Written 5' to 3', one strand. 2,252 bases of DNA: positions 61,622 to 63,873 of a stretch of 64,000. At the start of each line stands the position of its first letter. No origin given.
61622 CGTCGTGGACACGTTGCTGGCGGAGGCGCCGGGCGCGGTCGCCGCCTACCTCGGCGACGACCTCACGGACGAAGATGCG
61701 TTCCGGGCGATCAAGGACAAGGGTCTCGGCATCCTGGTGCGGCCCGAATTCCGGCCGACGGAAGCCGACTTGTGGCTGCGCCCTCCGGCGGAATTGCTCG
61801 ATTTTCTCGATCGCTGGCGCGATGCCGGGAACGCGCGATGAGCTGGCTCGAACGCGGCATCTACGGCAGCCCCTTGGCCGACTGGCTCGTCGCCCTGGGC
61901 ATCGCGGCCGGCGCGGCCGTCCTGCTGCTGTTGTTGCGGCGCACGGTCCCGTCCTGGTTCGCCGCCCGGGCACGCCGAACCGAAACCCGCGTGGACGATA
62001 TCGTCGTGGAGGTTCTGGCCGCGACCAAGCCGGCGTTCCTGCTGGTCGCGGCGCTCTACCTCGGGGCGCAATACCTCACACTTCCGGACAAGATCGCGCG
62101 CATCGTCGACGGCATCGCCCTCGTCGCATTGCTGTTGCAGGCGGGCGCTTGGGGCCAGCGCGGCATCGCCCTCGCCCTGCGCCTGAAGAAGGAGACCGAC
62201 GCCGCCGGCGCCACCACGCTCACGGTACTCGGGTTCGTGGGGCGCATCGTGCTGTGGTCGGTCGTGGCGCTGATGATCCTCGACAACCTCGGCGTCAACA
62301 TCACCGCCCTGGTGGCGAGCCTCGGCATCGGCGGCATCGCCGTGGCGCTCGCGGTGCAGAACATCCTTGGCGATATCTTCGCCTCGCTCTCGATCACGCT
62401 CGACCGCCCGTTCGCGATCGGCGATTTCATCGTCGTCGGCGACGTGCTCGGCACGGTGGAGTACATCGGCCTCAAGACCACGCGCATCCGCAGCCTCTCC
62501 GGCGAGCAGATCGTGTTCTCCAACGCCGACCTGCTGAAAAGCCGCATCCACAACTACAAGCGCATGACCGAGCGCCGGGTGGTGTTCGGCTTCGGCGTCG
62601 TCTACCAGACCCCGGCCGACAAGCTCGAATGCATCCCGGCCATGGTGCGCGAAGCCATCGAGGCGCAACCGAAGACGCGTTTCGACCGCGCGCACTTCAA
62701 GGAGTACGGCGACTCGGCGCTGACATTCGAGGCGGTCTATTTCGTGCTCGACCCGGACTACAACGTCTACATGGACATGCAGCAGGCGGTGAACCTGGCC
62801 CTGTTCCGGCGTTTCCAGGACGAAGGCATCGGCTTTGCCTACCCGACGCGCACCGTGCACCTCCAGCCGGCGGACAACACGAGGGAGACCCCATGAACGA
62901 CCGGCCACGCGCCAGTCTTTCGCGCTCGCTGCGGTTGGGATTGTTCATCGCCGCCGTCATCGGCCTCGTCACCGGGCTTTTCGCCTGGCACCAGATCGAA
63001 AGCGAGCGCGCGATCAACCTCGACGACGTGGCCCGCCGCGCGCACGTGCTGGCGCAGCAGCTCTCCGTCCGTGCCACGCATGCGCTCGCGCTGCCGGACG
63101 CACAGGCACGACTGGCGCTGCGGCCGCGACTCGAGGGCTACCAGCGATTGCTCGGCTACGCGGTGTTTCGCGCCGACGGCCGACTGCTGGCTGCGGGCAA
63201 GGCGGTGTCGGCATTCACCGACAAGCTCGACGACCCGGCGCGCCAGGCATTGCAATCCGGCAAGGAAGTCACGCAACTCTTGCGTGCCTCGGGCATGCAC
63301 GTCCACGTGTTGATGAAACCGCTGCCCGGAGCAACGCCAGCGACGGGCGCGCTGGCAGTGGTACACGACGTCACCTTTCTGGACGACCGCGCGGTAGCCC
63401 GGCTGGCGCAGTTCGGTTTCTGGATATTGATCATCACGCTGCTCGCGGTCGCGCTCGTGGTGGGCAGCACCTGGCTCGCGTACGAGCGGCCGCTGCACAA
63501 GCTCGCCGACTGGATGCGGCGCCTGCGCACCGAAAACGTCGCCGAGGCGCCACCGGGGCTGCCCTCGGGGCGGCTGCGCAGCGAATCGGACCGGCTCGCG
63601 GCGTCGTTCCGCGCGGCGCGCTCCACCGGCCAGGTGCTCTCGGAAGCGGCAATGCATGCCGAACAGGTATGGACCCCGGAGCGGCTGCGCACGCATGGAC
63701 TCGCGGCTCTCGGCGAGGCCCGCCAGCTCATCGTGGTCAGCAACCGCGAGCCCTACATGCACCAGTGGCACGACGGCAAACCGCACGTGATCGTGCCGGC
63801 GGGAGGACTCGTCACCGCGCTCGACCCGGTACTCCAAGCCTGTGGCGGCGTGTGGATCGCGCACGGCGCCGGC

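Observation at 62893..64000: GT20 (OtsA/GgpS-like) synthase fused to an N-terminal two-transmembrane sensor-like domain, in a treT-otsB-mscS osmoadaptation cluster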

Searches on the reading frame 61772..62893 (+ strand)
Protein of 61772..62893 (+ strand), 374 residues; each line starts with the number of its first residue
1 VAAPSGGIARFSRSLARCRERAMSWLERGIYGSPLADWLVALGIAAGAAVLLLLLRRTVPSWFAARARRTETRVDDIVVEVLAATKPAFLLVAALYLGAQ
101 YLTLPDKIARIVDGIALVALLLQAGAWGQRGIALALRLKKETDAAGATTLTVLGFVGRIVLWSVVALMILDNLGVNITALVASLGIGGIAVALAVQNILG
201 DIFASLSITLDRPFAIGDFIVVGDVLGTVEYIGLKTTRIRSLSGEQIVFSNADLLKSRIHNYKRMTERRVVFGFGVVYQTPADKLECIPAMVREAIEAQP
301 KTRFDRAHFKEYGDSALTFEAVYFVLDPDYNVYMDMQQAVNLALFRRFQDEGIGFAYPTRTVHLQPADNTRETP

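Call 5: search_protein_families(library=pfam, proteins=[window:61772-62893:+], max_evalue=0.01)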
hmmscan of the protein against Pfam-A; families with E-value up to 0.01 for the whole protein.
window:61772-62893:+ (374 aa): 3 families
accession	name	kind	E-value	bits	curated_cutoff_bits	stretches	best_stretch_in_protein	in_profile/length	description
PF00924.24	MS_channel_2nd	-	1.5e-18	67.1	20.2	1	197-264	1-68/68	Mechanosensitive ion channel, beta-domain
PF21082.3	MS_channel_3rd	-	2.4e-10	41.1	21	1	270-355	1-88/88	Mechanosensitive ion channel MscS, C-terminal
PF21088.3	MS_channel_1st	-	4.1e-10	39.9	23.1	1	158-196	4-42/42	Mechanosensitive ion channel, transmembrane helices 2/3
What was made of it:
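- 61838..62896 (+): MscS-family mechanosensitive channel (352 aa). PF21088, PF00924 and PF21082 all score above their cutoffs (call 5).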

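Call 6: search_protein_families(library=ncbifam, proteins=[window:61772-62893:+], max_evalue=0.01)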
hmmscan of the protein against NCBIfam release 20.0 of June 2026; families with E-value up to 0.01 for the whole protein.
window:61772-62893:+ (374 aa): 6 families
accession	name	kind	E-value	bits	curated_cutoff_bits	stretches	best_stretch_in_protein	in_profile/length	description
NF007662.0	PRK10334.1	subfamily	6.5e-24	84.6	321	1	150-369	63-282/286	small-conductance mechanosensitive channel MscS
NF047602.1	MscsSHelicob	equivalog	1.1e-22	80.8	400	1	146-357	45-251/260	small-conductance mechanosensitive channel MscS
NF047601.1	MscSThanab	equivalog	3.6e-18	66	500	1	156-364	71-276/280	small-conductance mechanosensitive channel MscS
NF008438.0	PRK11281.1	equivalog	2.4e-11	42.2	991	1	161-370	886-1094/1113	mechanosensitive channel MscK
NF008542.0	PRK11465.1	equivalog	2.2e-10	39.5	596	1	142-245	502-605/741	mechanosensitive channel protein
NF008180.0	PRK10929.1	equivalog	0.00015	19.7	809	1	174-262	896-984/1109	miniconductance mechanosensitive channel MscM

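Call 41: find_encoding_contigs(protein=window:61838-62893:+, flank=10000, max_places=4)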
Protein window:61838-62893:+ (352 aa): 2 contigs read that carry it; 1 place shown.
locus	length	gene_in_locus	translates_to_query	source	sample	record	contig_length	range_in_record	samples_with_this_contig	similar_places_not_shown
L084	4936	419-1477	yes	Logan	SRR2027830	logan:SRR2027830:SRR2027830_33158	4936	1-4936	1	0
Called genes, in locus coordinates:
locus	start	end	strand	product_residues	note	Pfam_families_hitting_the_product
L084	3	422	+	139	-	?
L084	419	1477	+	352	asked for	PF21088:MS_channel_1st, PF00924:MS_channel_2nd, PF21082:MS_channel_3rd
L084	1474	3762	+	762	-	PF00982:Glyco_transf_20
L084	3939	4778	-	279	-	PF02749:QRPTase_N, PF01729:QRPTase_C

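Call 70: search_protein_families(library=pfam, proteins=[L084:1474-3759:+], max_evalue=0.1)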
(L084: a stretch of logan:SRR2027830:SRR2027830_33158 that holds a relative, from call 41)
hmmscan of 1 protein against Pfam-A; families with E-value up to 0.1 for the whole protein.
L084:1474-3759:+ (762 aa): 4 families
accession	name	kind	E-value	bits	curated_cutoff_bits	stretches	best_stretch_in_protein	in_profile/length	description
PF00982.27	Glyco_transf_20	-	6.1e-121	404.9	32.5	1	278-744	2-472/473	Glycosyltransferase family 20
PF00534.26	Glycos_transf_1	-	0.0018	18.3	26.4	1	537-722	3-167/172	Glycosyl transferases group 1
PF13692.12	Glyco_trans_1_4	-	0.019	15.6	27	1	625-706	60-137/142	Glycosyl transferases group 1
PF21239.2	RLMM_N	-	0.036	14.6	27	0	102-141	30-69/81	Ribosomal RNA large subunit methyltransferase M, N-terminal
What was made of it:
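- On GT20 glycosyltransferase (Pfam PF00982): 404.9 bits against a cutoff of 32.5, over aa 278-744 of the complete protein from L084 (call 70).
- On Cache / PDC extracytoplasmic sensor domain: The window protein itself has no hit (calls 5, 70).
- PF00982 scores 405 bits over aa 278-744 (call 70).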

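Call 71: search_protein_families(library=ncbifam, proteins=[L084:1474-3759:+], max_evalue=0.001)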
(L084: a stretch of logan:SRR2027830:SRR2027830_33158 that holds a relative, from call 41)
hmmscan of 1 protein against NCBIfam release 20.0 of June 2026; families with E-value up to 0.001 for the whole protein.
L084:1474-3759:+ (762 aa): 4 families
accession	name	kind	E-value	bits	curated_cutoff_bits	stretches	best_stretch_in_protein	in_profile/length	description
NF011071.0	PRK14501.1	equivalog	3.5e-146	488.4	634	1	278-754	3-472/729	bifunctional alpha,alpha-trehalose-phosphate synthase (UDP-forming)/trehalose-phosphatase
TIGR02400.1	trehalose_OtsA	equivalog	3.5e-130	434.8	564.85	1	278-744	1-455/456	alpha,alpha-trehalose-phosphate synthase (UDP-forming)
NF007513.0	PRK10117.1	equivalog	4.4e-82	276.5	759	1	278-761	3-469/474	alpha,alpha-trehalose-phosphate synthase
TIGR02398.1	gluc_glyc_Psyn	equivalog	1.5e-81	274.5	569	1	303-746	26-483/487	glucosylglycerol-phosphate synthase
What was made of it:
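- On OtsA, trehalose-6-phosphate synthase: 434.8, 276.5 and 488.4 bits respectively (call 71).
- On GgpS, glucosylglycerol-phosphate synthase: 274.5 bits against a cutoff of 569, and 160 bits below the OtsA model (call 71).
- Closest known: OtsA / trehalose-6-phosphate synthase. Different: It scores below the NCBIfam OtsA equivalog cutoffs (call 71).
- Closest known: GgpS. Different: It scores 274.5 bits on the GgpS model, against a cutoff of 569 and 434.8 bits on OtsA (call 71).
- OtsA and TPSP models score 435 and 488 bits, against 275 for GgpS (call 71). The protein falls below the NCBIfam equivalog cutoffs for OtsA (435 against 565) and TPSP (488 against 634), so the exact substrates are not certain (call 71). 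The protein scores below the equivalog cutoffs of all curated OtsA models (call 71). The GgpS model scores 160 bits lower than the OtsA model, 274.5 against 434.8, and also lies below its own cutoff of 569 (call 71).
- Tried and rejected: GgpS assignment: rejected on HMM scores and the neighbouring phosphatase (calls 6, 71).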

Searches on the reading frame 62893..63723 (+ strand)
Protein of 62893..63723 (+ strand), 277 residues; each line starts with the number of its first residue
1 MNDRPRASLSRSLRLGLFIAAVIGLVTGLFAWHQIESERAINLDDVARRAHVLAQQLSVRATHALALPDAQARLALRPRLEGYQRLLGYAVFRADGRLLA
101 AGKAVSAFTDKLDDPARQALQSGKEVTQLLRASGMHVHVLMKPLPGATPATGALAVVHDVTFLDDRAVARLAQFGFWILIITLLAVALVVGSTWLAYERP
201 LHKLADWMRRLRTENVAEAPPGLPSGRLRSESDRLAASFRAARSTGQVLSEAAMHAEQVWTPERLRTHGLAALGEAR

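Call 53: search_protein_representatives(alignment_id=A2)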
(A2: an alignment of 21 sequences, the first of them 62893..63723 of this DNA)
Query: 21 sequences, 271 profile positions. Proteins with E-value up to 0.001 (for the whole library): 4318; up to 1e-10: 1224; up to 1e-30: 296. The best 150 are listed.
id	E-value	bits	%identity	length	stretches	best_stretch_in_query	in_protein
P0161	2.6e-101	354.7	-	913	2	25-269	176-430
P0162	2.4e-97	341.7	-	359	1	3-270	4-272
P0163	5.3e-96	337.3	-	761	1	1-270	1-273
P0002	2.9e-90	318.4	-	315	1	3-270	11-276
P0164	4.8e-88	311.1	-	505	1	2-267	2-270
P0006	1.6e-86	306.2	-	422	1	2-270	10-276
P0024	1.7e-86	306.1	-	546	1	2-271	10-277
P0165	1.2e-85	303.4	-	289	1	1-271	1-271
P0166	2.3e-85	302.4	-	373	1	1-270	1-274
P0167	1.2e-83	296.7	-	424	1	1-270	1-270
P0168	1.6e-82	293.1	-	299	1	1-271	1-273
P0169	1.1e-81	290.3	-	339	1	1-271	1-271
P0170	1.4e-81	289.9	-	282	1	1-270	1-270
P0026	8.9e-81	287.3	-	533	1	2-271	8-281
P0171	1.2e-79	283.6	-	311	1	1-257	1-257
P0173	4.3e-79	281.8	-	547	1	1-270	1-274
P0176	8.6e-77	274.3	-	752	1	1-270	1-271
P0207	7.9e-59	215.4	-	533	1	1-270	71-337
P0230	3.6e-54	200.1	-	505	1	61-270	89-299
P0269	2.3e-47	177.8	-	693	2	134-270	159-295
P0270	2.6e-47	177.6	-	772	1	6-270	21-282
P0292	2.5e-44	167.8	-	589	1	1-269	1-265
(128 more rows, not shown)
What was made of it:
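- Checked: A profile built from the N-terminal part alone finds 296 50%-identity clusters at E<=1e-30 (call 53).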

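Call 54: search_protein_families(library=pfam, proteins=[P0161, P0163, P0164, P0173, P0176, P0207, P0230, P0269, P0270, P0292], max_evalue=0.001)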
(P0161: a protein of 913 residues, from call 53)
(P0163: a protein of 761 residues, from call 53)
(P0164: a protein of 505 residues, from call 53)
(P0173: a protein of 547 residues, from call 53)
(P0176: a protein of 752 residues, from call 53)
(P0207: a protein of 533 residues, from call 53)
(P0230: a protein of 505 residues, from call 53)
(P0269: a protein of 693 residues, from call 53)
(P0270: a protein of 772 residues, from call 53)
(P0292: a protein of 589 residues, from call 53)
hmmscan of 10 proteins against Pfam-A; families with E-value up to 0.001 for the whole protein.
P0161 (913 aa): 2 families
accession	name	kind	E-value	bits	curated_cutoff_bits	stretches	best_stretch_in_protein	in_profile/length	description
PF00982.27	Glyco_transf_20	-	3.2e-119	399.2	32.5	1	433-900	2-471/473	Glycosyltransferase family 20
PF10144.15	SMP_2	-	1.5e-06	28.4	28.9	0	171-280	34-138/159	Bacterial virulence factor haemolysin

P0163 (761 aa): 3 families
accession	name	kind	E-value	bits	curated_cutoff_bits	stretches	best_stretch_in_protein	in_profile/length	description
PF00982.27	Glyco_transf_20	-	3.1e-118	395.9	32.5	1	276-742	3-472/473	Glycosyltransferase family 20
PF13692.12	Glyco_trans_1_4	-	7.7e-08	33.1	27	1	564-707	13-140/142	Glycosyl transferases group 1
PF00534.26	Glycos_transf_1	-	0.00022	21.2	26.4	1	610-713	60-160/172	Glycosyl transferases group 1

P0164 (505 aa): 0 families

P0173 (547 aa): 1 family
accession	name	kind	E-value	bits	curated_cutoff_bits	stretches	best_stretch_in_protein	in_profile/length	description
PF00982.27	Glyco_transf_20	-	3.3e-51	174.9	32.5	1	276-520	2-249/473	Glycosyltransferase family 20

P0176 (752 aa): 3 families
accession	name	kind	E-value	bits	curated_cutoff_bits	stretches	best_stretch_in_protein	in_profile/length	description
PF00982.27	Glyco_transf_20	-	8.4e-115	384.6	32.5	1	275-740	4-472/473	Glycosyltransferase family 20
PF13692.12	Glyco_trans_1_4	-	3.8e-06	27.6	27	1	629-706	67-141/142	Glycosyl transferases group 1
PF00534.26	Glycos_transf_1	-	0.00032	20.7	26.4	1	623-716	75-165/172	Glycosyl transferases group 1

P0207 (533 aa): 2 families
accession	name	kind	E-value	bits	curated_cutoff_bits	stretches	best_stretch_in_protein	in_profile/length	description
PF00982.27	Glyco_transf_20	-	1.1e-13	51.2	32.5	1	340-471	3-137/473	Glycosyltransferase family 20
PF17203.10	sCache_3_2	-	0.0005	20.6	28.4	1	101-215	3-124/140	Single cache domain 3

P0230 (505 aa): 0 families

P0269 (693 aa): 1 family
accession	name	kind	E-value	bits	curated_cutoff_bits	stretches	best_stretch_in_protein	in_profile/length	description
PF00982.27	Glyco_transf_20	-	2.1e-63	215.2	32.5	2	297-541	2-249/473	Glycosyltransferase family 20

P0270 (772 aa): 1 family
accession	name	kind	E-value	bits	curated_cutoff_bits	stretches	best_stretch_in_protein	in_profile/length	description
PF00982.27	Glyco_transf_20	-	1.5e-113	380.5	32.5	1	285-762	3-472/473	Glycosyltransferase family 20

P0292 (589 aa): 1 family
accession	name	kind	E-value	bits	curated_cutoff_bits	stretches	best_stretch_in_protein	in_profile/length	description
PF00982.27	Glyco_transf_20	-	6e-31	108.1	32.5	1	268-455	2-192/473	Glycosyltransferase family 20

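Call 72: predict_structure(alignment_id=A4)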
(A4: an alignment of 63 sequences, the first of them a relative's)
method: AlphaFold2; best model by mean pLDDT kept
length: 761 residues; sequences in the alignment: 63
mean_pLDDT: 86.7   pTM: 0.68
mean pLDDT of the five models: 86.7, 86.2, 84.0, 83.7, 81.3
residues with pLDDT >= 90: 395; 70-90: 296; 50-70: 54; < 50: 16
segments of 3 or more residues with pLDDT < 50: 208-210, 302-304, 522-525, 755-757
pLDDT, mean of each block of 10 residues (from residue 1): 75 83 88 91 92 90 91 82 94 89 89 95 90 93 94 89 86 84 81 77 61 66 72 76 70 72 92 90 85 81 66 91 86 90 88 92 87 72 94 97 96 92 97 96 87 95 97 78 96 95 95 83 50 80 90 85 96 97 93 81 94 92 92 85 94 85 92 93 94 95 98 96 92 94 82 50 43
secondary structure, 60 per line:
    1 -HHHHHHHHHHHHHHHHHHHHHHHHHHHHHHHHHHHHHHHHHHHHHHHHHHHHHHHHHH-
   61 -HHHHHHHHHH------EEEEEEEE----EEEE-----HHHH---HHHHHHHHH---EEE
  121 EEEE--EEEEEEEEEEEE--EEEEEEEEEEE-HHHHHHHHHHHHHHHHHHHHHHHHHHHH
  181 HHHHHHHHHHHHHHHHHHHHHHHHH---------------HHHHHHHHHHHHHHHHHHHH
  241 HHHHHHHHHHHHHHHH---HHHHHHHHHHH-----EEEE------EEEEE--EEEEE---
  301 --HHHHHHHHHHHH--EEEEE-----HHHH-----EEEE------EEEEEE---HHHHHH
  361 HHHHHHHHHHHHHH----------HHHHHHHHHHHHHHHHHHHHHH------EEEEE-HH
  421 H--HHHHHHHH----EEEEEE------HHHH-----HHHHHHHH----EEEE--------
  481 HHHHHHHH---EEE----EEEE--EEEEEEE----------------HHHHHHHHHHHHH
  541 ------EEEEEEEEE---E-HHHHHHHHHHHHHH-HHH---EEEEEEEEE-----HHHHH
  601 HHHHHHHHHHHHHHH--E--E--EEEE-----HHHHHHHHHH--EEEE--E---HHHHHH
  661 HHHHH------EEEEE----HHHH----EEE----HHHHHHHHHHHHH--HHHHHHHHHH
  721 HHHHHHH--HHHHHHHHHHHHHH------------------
elements in order (helices of 4 or more, strands of 3 or more residues): H2-59 H62-71 E78-85 E90-93 H99-102 H106-114 E118-124 E127-138 E141-151 H153-205 H221-256 H260-270 E276-279 E286-290 E293-297 H303-314 E317-321 H327-330 E336-339 E346-351 H355-374 H385-406 E413-417 H424-431 E436-441 H448-451 H457-464 E469-472 H481-488 E492-494 E499-502 E505-511 H528-540 E547-555 H561-574 E582-590 H596-615 E624-627 H633-642 E645-648 H655-665 E672-676 H681-684 E689-691 H696-708 H711-727 H730-743
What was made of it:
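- Tried and rejected: A 761-aa relative, P0163, was modelled instead (call 72).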

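Call 74: fold_search(model_id=the predicted structure, library=pdb)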
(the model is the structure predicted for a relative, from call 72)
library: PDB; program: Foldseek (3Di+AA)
matches with E <= 10: 1319; with E <= 0.001: 303
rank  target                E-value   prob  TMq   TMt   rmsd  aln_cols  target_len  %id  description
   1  5jio                  3.4e-37  1.00  0.56  0.90   3.1       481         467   35  Structure of Mycobacterium thermoresistibile trehalose-6-phosphate synthase ternary complex with ADP and Glucose-6-phosp (released 2017-05-10)
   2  5l3k_E                3.4e-37  1.00  0.56  0.90   3.0       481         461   35  Structure of Mycobacterium thermoresistibile trehalose-6-phosphate synthase in a ternary complex with ADP and fructose (released 2017-06-07)
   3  5k41                  1.0e-36  1.00  0.55  0.88   3.4       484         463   34  Structure of Mycobacterium thermoresistibile trehalose-6-phosphate synthase in a complex with ADP-glucose. (released 2017-06-21)
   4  5l3k_D                1.6e-36  1.00  0.56  0.89   3.0       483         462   34  Structure of Mycobacterium thermoresistibile trehalose-6-phosphate synthase in a ternary complex with ADP and fructose (released 2017-06-07)
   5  5hut_A                2.3e-36  1.00  0.56  0.90   3.0       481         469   30  Structure of Candida albicans trehalose-6-phosphate synthase in complex with UDP-glucose (released 2017-05-03)
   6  5jij                  3.5e-36  1.00  0.54  0.87   3.9       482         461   34  Structure of Mycobacterium thermoresistibile trehalose-6-phosphate synthase (APO form). (released 2017-05-10)
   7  5k44_A                6.9e-36  1.00  0.55  0.88   3.5       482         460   34  Structure of Mycobacterium thermoresistibile trehalose-6-phosphate synthase in a complex with Trehalose-6-phosphate. (released 2017-06-21)
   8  5hvl_B                1.0e-35  1.00  0.56  0.89   3.0       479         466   30  Structure of Candida albicans trehalose-6-phosphate synthase in complex with UDP and validoxylamine A (released 2017-05-03)
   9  5hvl_A                1.0e-35  1.00  0.56  0.89   3.0       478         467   30  Structure of Candida albicans trehalose-6-phosphate synthase in complex with UDP and validoxylamine A (released 2017-05-03)
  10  5huv_A                1.1e-35  1.00  0.56  0.89   3.0       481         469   30  Structure of Candida albicans trehalose-6-phosphate synthase E341R/E346R in complex with UDP-glucose (released 2017-05-03)
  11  6jbr_A                2.5e-35  1.00  0.56  0.89   2.9       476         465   33  Tps1/UDP/T6P complex (released 2019-12-04)
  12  5hvm_B                2.8e-35  1.00  0.54  0.89   3.1       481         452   31  Structure of Aspergillus fumigatus trehalose-6-phosphate synthase A in complex with UDP and validoxylamine A (released 2017-05-03)
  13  5l3k_F                3.5e-35  1.00  0.54  0.88   3.8       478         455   34  Structure of Mycobacterium thermoresistibile trehalose-6-phosphate synthase in a ternary complex with ADP and fructose (released 2017-06-07)
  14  5hut_B                4.7e-35  1.00  0.56  0.89   3.1       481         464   30  Structure of Candida albicans trehalose-6-phosphate synthase in complex with UDP-glucose (released 2017-05-03)
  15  5l3k_H                5.0e-35  1.00  0.54  0.88   3.7       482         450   35  Structure of Mycobacterium thermoresistibile trehalose-6-phosphate synthase in a ternary complex with ADP and fructose (released 2017-06-07)
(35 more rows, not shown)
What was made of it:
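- The full-length model of a relative superposes on the T6P synthase ternary complex 5jio with TM-score 0.90 (calls 72, 74). Solved T6P synthases match with TM-score 0.90 (call 74).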
